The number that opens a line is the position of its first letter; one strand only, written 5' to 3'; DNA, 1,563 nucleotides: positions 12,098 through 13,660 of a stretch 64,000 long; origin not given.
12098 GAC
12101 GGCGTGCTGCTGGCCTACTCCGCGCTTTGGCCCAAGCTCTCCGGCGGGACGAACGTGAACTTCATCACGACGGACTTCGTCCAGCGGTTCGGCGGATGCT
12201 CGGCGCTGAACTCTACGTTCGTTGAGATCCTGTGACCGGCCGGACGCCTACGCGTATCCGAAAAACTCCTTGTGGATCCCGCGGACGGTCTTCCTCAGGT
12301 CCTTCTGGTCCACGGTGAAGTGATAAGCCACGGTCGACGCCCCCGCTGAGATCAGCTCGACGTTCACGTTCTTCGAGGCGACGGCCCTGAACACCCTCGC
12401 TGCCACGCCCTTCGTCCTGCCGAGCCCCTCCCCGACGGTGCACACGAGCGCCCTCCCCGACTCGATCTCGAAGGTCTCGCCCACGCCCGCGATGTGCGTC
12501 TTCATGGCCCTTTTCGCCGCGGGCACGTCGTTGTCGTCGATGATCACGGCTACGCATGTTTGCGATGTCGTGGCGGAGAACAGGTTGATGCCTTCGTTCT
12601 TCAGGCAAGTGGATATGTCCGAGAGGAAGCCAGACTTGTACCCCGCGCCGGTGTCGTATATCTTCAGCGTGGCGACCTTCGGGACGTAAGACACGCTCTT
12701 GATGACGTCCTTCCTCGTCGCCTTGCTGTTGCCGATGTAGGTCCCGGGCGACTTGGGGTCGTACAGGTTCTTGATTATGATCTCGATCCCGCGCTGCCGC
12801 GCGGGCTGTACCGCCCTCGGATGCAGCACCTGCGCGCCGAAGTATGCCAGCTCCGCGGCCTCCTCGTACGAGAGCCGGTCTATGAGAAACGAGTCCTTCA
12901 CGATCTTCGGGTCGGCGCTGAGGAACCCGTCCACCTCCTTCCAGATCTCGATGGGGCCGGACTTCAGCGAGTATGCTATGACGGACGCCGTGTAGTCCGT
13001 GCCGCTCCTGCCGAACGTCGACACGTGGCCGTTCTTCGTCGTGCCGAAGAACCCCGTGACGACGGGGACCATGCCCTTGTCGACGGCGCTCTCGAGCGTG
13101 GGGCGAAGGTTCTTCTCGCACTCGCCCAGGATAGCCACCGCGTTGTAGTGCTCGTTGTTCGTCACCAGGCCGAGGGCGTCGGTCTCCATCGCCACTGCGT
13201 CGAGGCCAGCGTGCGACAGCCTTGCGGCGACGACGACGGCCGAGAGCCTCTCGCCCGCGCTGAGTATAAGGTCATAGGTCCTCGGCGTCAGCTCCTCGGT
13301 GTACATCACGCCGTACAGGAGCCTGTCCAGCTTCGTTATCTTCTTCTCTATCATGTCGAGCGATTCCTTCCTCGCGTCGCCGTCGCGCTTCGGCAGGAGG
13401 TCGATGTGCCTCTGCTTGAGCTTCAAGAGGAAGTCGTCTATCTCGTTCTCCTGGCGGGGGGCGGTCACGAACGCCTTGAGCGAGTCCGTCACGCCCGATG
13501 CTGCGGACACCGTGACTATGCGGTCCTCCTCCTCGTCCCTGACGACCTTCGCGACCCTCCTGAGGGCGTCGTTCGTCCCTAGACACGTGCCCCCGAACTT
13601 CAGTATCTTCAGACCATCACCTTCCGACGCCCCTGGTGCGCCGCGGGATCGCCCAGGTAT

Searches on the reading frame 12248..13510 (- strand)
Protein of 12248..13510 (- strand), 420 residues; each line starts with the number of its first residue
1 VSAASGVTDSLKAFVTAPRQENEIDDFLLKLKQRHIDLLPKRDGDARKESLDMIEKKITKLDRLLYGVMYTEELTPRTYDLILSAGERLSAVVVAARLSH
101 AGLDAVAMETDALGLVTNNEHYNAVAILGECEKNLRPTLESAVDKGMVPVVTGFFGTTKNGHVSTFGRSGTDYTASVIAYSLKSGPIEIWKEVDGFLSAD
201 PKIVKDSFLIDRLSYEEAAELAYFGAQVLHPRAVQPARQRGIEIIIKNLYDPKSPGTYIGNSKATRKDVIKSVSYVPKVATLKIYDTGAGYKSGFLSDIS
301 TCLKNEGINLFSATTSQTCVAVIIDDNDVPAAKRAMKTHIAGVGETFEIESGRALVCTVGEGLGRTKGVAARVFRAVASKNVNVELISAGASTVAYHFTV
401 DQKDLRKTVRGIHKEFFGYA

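Call 23: search_protein_families(library=pfam, proteins=[window:12248-13510:-], max_evalue=0.00001)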
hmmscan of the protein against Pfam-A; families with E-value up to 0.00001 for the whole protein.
window:12248-13510:- (420 aa): 4 families
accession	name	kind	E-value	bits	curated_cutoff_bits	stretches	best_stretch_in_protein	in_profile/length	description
PF00696.33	AA_kinase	-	5.7e-36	124.8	24.9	1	53-248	74-234/234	Amino acid kinase family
PF22468.2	ACT_9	-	2.6e-21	75.6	27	1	356-416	1-61/61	ACT domain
PF13840.12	ACT_7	-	2.2e-09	37.5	27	0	278-335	5-62/65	ACT domain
PF01842.31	ACT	-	2.2e-07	31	27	0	367-408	11-57/66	ACT domain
